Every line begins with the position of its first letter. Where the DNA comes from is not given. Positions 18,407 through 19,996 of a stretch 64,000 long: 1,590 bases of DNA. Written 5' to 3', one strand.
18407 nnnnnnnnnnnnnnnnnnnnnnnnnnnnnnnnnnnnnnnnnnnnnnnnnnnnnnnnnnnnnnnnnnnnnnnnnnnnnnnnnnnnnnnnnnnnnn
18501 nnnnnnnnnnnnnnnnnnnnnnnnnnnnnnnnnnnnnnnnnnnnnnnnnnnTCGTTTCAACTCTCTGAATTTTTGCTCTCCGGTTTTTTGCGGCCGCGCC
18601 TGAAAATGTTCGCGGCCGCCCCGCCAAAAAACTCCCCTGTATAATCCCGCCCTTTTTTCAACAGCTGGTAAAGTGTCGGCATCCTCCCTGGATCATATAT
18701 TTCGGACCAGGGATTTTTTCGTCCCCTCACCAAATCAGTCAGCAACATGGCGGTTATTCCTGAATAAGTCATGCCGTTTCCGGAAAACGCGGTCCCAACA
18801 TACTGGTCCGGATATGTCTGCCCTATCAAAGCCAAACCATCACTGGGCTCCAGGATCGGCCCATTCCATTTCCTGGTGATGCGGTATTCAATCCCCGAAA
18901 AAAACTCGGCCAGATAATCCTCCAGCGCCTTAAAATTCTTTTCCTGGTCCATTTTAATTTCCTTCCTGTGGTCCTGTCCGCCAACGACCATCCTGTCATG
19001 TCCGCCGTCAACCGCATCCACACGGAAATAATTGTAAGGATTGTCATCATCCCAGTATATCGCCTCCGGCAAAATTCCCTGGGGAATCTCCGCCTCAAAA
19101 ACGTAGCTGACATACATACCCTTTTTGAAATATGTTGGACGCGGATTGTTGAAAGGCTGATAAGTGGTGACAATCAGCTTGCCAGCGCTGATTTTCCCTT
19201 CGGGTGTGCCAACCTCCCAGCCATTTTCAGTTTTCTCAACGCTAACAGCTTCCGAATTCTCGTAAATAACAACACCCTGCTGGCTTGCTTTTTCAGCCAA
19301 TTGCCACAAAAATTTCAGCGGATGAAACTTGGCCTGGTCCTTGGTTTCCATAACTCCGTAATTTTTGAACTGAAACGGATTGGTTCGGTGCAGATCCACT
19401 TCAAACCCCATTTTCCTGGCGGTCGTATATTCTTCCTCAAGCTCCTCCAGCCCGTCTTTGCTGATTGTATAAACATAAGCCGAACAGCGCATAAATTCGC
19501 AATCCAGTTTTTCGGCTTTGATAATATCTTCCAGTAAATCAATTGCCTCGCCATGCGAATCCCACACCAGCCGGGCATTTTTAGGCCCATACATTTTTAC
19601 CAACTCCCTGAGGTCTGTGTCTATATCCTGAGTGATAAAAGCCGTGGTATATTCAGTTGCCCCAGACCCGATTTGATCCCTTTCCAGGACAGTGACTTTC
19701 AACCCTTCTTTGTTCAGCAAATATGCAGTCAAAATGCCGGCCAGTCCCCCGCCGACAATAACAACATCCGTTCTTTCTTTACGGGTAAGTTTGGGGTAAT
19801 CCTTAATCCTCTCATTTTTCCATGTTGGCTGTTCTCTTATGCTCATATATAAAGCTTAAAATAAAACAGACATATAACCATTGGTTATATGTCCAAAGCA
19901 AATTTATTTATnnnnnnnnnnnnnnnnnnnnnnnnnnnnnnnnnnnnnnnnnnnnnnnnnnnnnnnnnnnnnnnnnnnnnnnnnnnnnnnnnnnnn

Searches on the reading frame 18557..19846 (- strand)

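Call 59: search_protein_families(library=ncbifam, proteins=[window:18557-19846:-], max_evalue=0.00001)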
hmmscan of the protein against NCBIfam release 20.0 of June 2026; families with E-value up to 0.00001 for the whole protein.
window:18557-19846:- (429 aa): 26 families (the best 25 are shown)
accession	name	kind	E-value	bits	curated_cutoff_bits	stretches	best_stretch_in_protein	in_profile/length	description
NF050086.1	pipecolate_AmaA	exception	9.8e-26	90.3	600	1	9-361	7-368/425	L-pipecolate oxidase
TIGR03329.1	Phn_aa_oxid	hypoth_equivalog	3.1e-22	79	632.8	1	16-227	15-232/460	putative aminophosphonate oxidoreductase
TIGR03197.1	MnmC_Cterm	equivalog_domain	7.5e-13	48.3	174.2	1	27-226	1-197/400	FAD-dependent 5-carboxymethylaminomethyl-2-thiouridine(34) oxidoreductase MnmC1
TIGR03364.1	HpnW_proposed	hypoth_equivalog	6.3e-12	45.2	285.1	1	26-64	1-39/365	TIGR03364 family FAD-dependent oxidoreductase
TIGR02352.1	thiamin_ThiO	equivalog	3.2e-11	42.9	250.8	1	28-227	1-202/351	glycine oxidase ThiO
TIGR01373.1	soxB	subfamily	4.4e-11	42.2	529.45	1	3-229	12-237/407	sarcosine oxidase subunit beta family protein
NF002480.1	PRK01747.1-1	equivalog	7.8e-10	37.8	540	1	6-219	229-437/645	bifunctional tRNA (5-methylaminomethyl-2-thiouridine)(34)-methyltransferase MnmC2/FAD-dependent 5-carboxymethylaminomethyl-2-thiouridine(34)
NF001933.0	PRK00711.1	subfamily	2e-08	33.7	383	0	28-67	3-42/429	D-amino acid dehydrogenase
TIGR02032.1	GG-red-SF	subfamily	7.3e-08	32.4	158.8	1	27-59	2-34/297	geranylgeranyl reductase family protein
NF005545.0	PRK07208.1-1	equivalog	4.3e-07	28.7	451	1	22-70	4-52/504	hypothetical protein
NF005867.0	PRK07804.1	equivalog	6.1e-07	28.1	639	1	18-69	11-62/548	L-aspartate oxidase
TIGR00292.1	TIGR00292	equivalog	8.4e-07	28.5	148.3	1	24-63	20-60/254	sulfide-dependent adenosine diphosphate thiazole synthase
NF033460.1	glycerol3P_ox_II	equivalog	9.6e-07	28.3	460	0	26-61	2-37/361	type 2 glycerol-3-phosphate oxidase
NF009074.0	PRK12409.1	equivalog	1.2e-06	28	494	0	27-66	3-42/410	D-amino acid dehydrogenase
TIGR00275.1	TIGR00275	subfamily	1.4e-06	27.5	183.8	0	28-57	1-30/401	aminoacetone oxidase family FAD-binding enzyme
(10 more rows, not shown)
